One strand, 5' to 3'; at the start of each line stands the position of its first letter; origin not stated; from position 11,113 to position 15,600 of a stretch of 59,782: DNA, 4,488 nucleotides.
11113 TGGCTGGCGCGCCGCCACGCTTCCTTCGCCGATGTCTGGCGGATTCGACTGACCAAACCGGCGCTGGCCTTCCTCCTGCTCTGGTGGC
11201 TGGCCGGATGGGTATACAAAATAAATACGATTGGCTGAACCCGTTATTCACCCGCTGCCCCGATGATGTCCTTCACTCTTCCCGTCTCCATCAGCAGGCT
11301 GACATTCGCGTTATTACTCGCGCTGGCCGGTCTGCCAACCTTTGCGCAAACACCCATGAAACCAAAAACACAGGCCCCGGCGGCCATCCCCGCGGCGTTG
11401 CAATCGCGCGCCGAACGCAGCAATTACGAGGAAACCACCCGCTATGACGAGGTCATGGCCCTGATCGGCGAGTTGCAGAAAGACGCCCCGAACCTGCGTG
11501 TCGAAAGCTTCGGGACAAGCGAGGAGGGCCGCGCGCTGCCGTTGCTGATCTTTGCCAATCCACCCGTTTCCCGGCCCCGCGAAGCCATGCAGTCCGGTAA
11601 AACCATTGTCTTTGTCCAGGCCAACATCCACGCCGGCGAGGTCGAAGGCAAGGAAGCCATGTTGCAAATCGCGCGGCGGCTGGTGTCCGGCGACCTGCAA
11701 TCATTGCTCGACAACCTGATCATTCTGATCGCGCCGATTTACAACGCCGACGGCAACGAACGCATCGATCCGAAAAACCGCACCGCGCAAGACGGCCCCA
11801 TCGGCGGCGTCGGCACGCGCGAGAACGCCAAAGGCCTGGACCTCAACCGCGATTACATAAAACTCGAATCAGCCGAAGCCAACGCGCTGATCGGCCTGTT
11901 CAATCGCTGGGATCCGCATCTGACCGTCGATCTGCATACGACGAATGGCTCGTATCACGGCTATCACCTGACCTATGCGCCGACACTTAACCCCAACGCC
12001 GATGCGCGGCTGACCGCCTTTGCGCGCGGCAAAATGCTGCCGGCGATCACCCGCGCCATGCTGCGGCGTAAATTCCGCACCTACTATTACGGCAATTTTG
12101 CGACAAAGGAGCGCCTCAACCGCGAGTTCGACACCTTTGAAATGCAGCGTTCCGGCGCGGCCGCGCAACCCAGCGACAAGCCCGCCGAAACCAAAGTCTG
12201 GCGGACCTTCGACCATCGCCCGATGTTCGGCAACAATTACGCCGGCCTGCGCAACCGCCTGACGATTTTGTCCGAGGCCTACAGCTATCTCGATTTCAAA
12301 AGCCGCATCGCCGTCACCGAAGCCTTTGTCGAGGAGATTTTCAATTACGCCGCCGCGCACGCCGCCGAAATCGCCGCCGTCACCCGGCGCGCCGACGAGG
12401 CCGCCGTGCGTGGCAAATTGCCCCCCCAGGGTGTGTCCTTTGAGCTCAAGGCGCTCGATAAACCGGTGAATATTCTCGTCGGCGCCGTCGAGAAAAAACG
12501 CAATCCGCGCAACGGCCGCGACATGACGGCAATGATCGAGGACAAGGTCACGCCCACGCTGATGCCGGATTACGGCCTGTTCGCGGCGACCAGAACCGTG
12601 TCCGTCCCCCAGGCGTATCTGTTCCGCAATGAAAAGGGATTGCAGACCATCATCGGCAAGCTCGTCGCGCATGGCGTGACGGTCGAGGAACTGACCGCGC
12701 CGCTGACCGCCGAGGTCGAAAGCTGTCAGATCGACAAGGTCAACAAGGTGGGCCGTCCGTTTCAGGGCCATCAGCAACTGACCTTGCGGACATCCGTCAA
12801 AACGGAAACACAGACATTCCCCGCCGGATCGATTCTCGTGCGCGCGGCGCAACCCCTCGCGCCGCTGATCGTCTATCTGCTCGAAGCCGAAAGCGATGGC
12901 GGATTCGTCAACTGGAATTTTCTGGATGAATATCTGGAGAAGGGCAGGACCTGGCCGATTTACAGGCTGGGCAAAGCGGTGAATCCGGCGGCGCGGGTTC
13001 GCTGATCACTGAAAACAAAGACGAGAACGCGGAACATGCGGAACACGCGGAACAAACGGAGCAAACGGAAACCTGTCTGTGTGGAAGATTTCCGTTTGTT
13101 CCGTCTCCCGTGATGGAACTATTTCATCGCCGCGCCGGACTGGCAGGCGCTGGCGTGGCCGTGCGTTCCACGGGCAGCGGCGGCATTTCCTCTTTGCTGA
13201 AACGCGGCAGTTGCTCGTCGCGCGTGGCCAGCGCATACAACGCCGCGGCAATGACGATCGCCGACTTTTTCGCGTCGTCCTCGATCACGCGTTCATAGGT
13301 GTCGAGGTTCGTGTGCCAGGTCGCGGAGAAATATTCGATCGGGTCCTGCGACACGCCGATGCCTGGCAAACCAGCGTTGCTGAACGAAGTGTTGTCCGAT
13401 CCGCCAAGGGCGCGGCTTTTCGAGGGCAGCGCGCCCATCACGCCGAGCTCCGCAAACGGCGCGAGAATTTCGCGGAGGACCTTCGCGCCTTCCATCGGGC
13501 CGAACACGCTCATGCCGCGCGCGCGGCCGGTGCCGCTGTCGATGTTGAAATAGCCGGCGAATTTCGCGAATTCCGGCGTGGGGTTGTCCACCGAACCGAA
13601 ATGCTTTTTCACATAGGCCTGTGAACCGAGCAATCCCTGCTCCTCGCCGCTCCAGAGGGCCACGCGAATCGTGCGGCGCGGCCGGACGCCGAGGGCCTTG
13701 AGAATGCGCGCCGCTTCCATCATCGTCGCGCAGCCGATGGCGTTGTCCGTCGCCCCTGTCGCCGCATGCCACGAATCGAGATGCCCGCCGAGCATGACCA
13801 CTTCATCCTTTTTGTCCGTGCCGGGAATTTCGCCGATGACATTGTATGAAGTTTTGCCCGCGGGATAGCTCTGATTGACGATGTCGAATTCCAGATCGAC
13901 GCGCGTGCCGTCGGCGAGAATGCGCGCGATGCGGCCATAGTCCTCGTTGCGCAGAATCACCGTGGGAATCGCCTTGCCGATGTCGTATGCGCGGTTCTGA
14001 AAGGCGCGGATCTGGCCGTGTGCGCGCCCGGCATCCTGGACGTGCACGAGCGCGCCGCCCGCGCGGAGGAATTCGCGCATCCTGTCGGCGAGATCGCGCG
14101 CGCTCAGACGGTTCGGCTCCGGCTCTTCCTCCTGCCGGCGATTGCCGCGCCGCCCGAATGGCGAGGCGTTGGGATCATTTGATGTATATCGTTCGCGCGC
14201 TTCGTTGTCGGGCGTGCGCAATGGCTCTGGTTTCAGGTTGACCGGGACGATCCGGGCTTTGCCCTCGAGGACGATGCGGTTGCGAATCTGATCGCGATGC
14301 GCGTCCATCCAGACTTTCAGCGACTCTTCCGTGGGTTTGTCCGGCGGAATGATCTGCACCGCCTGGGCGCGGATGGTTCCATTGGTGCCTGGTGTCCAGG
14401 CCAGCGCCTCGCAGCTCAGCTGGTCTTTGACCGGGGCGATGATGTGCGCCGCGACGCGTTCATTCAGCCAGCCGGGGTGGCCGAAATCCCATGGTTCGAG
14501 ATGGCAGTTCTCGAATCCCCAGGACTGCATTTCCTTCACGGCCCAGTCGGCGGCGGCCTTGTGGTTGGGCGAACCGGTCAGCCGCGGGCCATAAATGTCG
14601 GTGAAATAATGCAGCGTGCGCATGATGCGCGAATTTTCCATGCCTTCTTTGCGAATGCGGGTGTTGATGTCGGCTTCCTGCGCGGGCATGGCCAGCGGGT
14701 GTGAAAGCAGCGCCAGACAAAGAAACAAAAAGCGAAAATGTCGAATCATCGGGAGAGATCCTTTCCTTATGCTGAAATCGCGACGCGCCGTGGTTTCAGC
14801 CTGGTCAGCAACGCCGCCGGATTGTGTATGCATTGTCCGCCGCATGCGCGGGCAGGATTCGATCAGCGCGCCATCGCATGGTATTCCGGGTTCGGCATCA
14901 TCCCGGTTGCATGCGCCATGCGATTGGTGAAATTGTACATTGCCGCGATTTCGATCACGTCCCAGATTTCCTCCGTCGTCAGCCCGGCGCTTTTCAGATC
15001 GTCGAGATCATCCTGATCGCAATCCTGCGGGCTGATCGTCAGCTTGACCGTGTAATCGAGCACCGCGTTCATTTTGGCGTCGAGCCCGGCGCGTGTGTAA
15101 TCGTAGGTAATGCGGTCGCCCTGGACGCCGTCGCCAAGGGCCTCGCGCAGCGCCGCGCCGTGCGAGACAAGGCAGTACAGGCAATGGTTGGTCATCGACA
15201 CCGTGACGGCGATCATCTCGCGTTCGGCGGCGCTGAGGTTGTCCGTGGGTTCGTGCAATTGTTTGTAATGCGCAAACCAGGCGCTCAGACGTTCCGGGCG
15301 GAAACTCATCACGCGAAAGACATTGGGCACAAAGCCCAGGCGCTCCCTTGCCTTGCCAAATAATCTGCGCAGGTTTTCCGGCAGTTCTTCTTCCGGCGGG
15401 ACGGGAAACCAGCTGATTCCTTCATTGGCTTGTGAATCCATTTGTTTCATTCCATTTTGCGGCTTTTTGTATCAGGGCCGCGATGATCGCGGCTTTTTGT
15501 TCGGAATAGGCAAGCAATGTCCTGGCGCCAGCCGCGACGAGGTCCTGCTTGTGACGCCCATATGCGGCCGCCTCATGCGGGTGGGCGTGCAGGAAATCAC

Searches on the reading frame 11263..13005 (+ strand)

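Call 78: search_protein_families(library=pfam, proteins=[window:11263-13005:+], max_evalue=0.00001)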
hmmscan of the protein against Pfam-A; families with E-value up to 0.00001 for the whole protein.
window:11263-13005:+ (580 aa): 1 family
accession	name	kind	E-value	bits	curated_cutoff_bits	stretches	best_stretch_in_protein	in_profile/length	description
PF00246.29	Peptidase_M14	-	7.8e-21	75.4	21.6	1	66-201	3-136/286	Zinc carboxypeptidase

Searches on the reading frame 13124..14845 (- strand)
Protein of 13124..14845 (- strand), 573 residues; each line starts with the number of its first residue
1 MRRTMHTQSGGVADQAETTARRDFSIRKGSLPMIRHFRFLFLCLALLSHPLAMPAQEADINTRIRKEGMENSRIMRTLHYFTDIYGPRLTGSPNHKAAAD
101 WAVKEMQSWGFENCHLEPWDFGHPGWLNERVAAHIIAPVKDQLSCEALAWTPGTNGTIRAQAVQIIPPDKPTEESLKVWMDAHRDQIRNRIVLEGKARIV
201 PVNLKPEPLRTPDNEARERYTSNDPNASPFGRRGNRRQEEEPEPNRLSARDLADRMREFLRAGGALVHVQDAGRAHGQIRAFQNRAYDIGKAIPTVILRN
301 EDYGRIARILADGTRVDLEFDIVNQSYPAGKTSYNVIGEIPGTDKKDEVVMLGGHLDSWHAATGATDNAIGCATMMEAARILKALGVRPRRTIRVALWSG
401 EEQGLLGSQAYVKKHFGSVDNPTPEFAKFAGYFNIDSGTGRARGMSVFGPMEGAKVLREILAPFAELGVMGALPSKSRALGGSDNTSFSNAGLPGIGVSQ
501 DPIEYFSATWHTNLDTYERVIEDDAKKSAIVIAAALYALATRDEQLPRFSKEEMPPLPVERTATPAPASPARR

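Call 78: search_protein_families(library=pfam, proteins=[window:13124-14845:-], max_evalue=0.00001)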
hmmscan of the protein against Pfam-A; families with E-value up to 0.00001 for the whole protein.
window:13124-14845:- (573 aa): 2 families
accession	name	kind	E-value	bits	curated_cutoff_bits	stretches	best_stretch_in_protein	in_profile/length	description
PF04389.22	Peptidase_M28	-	2.6e-39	135.4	21.3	1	335-534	1-191/193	Peptidase family M28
PF01546.33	Peptidase_M20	-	3.7e-07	30.7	24.6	1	362-417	30-82/206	Peptidase family M20/M25/M40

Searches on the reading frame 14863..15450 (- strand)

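Call 14: search_protein_families(library=pfam, proteins=[window:14863-15450:-], max_evalue=0.01)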
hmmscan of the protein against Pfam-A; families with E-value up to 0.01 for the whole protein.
window:14863-15450:- (195 aa): 1 family
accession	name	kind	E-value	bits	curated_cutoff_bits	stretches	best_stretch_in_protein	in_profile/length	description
PF02627.25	CMD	-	2.4e-15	56.7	23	2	52-104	1-52/84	Carboxymuconolactone decarboxylase family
